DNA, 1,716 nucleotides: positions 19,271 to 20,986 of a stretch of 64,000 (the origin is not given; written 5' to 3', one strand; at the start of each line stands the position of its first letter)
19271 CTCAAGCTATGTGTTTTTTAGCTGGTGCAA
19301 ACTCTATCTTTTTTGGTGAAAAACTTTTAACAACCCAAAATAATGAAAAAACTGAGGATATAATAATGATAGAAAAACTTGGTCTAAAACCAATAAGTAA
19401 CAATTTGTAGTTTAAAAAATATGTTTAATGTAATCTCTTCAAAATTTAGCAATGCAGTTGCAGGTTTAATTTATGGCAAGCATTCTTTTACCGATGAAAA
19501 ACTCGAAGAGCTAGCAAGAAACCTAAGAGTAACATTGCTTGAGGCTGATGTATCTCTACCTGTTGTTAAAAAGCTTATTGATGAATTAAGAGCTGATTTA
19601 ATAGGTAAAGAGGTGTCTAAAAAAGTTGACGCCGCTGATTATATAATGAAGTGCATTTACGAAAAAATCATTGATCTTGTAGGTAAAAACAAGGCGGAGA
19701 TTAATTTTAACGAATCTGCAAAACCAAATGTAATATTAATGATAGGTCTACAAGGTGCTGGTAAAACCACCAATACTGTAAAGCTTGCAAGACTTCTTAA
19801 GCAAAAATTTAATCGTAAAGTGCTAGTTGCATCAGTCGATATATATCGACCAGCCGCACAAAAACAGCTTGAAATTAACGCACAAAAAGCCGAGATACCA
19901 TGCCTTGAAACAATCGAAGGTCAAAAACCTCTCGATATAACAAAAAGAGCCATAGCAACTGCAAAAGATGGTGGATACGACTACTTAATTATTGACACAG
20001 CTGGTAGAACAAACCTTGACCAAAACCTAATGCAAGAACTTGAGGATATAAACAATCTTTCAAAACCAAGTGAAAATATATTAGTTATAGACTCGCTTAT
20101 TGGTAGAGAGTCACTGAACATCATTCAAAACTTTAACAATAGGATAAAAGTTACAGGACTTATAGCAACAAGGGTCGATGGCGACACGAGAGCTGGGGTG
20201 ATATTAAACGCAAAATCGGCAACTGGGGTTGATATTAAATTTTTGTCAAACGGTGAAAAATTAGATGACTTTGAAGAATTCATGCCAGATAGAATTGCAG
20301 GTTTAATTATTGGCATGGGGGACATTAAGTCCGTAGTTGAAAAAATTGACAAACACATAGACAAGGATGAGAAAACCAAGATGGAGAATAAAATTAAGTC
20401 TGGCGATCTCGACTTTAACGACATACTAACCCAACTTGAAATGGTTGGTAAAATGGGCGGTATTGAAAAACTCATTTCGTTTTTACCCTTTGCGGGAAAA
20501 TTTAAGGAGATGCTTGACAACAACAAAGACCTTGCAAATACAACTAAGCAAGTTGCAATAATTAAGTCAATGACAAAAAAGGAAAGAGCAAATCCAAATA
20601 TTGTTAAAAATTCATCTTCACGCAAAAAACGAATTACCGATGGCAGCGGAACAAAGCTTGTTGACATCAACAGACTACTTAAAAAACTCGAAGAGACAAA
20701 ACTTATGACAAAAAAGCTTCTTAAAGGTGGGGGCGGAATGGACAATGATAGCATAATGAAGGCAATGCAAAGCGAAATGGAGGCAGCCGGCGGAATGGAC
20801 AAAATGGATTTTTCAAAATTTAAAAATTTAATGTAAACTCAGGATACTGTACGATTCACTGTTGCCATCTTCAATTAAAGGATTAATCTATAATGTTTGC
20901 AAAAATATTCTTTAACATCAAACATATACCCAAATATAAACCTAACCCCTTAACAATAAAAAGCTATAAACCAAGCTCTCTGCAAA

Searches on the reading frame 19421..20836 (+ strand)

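Call 81: search_protein_families(library=pfam, proteins=[L001:3731-4357:+, L001:3409-3708:+], max_evalue=0.01)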
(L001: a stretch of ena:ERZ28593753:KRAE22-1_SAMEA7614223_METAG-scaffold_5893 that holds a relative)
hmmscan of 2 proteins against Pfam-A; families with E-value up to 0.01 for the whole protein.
L001:3731-4357:+ (209 aa): 0 families

L001:3409-3708:+ (100 aa): 1 family
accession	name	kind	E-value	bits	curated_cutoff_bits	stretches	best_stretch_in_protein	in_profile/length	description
PF01679.22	Pmp3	-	0.0041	17.5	22.9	1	44-65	26-47/49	Proteolipid membrane potential modulator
